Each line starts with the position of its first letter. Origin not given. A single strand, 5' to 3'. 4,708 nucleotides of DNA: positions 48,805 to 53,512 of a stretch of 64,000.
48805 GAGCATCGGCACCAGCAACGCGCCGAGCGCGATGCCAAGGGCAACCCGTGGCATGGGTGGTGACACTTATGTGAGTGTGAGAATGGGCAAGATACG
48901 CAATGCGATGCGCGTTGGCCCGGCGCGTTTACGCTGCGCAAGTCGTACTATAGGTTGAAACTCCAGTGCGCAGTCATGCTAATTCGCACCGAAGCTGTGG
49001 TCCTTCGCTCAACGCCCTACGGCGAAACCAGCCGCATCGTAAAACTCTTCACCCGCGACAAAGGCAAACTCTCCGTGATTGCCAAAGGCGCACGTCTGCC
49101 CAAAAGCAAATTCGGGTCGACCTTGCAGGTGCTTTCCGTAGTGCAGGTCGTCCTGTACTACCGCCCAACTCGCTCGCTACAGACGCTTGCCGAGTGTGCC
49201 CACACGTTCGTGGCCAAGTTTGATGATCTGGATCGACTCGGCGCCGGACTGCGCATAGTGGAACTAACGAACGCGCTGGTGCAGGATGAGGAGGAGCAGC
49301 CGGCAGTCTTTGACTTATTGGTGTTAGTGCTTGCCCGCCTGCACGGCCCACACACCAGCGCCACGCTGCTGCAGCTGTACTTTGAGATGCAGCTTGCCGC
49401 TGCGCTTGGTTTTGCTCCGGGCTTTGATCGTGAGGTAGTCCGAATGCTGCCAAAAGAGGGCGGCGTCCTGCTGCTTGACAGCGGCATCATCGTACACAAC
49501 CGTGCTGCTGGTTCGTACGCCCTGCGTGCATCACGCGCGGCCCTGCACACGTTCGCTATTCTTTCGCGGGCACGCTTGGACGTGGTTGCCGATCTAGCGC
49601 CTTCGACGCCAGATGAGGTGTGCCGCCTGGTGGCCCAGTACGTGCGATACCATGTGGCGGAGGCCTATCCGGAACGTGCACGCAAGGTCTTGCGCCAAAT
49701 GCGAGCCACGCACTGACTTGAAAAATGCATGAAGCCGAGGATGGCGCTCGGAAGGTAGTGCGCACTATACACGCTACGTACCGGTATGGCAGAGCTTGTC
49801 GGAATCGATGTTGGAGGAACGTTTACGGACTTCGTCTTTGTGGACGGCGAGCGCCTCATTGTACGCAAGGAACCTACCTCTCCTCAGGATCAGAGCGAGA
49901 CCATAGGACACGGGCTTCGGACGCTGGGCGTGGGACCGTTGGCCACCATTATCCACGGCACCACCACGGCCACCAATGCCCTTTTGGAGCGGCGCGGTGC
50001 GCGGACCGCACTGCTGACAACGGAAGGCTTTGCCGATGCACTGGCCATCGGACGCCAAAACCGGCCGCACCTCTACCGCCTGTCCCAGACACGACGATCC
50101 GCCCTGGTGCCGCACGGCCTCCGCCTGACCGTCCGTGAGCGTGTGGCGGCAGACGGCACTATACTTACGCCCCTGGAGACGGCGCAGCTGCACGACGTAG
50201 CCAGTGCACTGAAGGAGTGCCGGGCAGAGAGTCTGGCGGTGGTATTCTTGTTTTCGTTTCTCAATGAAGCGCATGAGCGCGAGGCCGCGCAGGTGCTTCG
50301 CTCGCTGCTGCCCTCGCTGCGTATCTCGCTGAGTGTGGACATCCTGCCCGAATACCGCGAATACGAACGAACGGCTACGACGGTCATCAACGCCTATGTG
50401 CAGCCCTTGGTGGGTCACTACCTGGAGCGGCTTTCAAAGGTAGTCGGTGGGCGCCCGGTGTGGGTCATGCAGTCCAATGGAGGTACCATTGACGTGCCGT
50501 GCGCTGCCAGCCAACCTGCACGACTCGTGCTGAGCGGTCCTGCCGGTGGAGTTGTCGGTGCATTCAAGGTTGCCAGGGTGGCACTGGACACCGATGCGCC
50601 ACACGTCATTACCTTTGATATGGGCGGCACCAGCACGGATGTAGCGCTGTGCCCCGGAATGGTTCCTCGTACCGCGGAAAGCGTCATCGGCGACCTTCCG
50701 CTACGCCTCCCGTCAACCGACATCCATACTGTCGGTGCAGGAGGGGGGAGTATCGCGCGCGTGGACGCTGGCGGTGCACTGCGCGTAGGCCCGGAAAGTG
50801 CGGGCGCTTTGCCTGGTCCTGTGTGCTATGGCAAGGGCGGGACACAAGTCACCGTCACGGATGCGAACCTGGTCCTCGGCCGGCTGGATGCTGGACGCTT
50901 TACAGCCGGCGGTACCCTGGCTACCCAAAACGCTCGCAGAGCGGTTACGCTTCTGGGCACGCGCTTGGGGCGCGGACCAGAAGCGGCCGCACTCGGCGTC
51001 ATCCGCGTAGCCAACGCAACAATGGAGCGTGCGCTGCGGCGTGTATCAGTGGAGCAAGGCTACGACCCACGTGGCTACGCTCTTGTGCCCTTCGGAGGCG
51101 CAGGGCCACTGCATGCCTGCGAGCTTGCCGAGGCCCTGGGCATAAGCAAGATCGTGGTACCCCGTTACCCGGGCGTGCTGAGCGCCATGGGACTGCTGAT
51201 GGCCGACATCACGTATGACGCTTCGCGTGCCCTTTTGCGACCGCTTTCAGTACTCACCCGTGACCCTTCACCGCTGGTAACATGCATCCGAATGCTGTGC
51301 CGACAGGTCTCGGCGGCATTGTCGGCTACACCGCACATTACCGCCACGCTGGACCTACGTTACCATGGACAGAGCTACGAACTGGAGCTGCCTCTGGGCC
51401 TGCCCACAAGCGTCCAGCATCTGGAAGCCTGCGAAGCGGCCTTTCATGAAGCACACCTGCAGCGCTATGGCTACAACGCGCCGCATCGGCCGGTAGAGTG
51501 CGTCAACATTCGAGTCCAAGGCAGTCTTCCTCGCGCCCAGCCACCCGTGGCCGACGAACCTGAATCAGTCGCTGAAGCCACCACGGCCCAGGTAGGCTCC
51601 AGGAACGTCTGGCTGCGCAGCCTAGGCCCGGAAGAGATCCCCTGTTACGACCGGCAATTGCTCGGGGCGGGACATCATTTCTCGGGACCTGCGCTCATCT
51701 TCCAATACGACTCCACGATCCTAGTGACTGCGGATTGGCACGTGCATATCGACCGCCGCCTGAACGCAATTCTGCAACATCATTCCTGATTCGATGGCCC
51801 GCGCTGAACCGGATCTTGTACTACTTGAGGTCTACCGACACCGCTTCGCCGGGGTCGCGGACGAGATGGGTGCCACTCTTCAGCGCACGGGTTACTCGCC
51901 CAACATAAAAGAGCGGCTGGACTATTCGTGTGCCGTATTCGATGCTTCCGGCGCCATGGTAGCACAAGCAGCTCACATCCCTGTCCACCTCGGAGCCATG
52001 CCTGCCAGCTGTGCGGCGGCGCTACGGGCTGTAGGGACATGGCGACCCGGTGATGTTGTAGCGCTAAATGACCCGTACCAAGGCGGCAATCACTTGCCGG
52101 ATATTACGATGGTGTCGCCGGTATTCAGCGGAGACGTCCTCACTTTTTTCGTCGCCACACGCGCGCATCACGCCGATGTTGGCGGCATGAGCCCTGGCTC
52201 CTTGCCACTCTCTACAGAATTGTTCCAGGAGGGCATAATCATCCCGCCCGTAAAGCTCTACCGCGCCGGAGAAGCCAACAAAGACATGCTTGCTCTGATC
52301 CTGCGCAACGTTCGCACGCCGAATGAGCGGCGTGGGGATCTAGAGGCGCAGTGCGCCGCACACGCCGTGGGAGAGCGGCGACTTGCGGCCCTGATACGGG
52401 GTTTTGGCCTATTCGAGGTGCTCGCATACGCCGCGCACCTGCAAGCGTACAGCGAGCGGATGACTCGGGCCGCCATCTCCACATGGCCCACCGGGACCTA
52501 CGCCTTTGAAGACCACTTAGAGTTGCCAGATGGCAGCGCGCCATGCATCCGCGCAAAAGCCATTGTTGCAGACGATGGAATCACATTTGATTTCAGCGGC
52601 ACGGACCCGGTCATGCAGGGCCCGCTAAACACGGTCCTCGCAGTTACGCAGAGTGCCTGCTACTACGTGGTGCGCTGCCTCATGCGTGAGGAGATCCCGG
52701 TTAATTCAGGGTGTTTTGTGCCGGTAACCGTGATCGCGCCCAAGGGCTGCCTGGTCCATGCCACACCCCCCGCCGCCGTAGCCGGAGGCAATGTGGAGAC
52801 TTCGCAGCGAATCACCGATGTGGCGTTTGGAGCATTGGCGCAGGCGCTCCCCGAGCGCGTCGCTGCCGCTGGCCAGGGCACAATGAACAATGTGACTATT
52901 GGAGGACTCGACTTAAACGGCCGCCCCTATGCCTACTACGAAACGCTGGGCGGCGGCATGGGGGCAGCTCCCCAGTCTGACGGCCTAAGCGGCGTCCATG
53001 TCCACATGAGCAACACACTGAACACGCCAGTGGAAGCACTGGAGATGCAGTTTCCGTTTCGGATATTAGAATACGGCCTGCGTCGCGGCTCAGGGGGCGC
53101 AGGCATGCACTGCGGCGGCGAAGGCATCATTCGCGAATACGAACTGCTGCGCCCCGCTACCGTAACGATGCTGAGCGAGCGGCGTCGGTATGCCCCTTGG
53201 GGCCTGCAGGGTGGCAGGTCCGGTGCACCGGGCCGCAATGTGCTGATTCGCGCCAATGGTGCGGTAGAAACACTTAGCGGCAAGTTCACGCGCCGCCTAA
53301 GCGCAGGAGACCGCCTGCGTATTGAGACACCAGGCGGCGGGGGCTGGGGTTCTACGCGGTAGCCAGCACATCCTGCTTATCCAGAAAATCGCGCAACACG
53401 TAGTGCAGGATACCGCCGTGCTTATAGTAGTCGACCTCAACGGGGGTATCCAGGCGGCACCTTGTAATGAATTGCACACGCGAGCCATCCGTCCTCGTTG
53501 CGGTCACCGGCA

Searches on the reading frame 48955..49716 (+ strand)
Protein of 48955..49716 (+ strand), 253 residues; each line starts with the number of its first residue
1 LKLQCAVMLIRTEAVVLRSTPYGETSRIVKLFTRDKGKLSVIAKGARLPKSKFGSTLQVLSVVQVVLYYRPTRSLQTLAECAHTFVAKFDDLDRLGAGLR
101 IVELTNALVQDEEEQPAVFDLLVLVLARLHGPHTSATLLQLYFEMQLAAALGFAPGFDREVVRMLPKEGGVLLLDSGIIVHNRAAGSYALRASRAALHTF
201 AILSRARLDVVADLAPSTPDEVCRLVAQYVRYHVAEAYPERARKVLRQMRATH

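Call 57: search_protein_families(library=pfam, proteins=[window:48955-49716:+], max_evalue=0.0001)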
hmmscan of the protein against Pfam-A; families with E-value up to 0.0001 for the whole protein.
window:48955-49716:+ (253 aa): 2 families
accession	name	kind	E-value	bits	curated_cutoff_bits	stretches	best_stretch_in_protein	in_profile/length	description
PF11967.14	RecO_N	-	9.9e-25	86.8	27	1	8-81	1-74/80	Recombination protein O N terminal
PF02565.21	RecO_C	-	6e-20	72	22.1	1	90-238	2-153/157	Recombination protein O C terminal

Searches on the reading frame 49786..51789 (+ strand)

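Call 19: search_protein_families(library=pfam, proteins=[window:49786-51789:+], max_evalue=0.001)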
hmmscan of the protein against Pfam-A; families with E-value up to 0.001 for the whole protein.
window:49786-51789:+ (667 aa): 3 families
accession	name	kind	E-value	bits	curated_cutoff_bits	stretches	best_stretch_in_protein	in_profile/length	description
PF01968.24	Hydantoinase_A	-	1e-92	310.9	22.9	1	195-478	1-290/291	Hydantoinase/oxoprolinase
PF05378.19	Hydant_A_N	-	1.1e-47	162.5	25.2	1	5-173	2-174/176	Hydantoinase/oxoprolinase N-terminal region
PF19278.4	Hydant_A_C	-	5.2e-06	26.4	21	1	521-657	44-184/193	Hydantoinase/oxoprolinase C-terminal domain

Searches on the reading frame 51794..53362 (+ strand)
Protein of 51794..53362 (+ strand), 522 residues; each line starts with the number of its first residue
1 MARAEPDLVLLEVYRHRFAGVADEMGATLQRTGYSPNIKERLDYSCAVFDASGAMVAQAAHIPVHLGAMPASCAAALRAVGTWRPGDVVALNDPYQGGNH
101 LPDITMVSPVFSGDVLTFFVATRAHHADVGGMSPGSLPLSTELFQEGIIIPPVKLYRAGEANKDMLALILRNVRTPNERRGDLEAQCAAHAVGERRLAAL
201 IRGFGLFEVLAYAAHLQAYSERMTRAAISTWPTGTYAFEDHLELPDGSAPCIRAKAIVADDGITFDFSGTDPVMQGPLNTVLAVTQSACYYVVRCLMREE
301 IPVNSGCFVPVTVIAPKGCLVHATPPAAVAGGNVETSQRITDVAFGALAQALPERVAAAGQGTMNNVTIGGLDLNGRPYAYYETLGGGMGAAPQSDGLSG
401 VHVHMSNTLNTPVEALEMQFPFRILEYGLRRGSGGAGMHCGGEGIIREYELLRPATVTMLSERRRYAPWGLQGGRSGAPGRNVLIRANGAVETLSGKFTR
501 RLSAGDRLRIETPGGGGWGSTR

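Call 19: search_protein_families(library=pfam, proteins=[window:51794-53362:+], max_evalue=0.001)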
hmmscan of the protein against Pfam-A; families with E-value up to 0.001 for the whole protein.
window:51794-53362:+ (522 aa): 1 family
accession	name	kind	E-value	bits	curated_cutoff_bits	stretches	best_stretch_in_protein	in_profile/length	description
PF02538.19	Hydantoinase_B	-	2.2e-212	706.6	26.8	1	7-520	1-518/519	Hydantoinase B/oxoprolinase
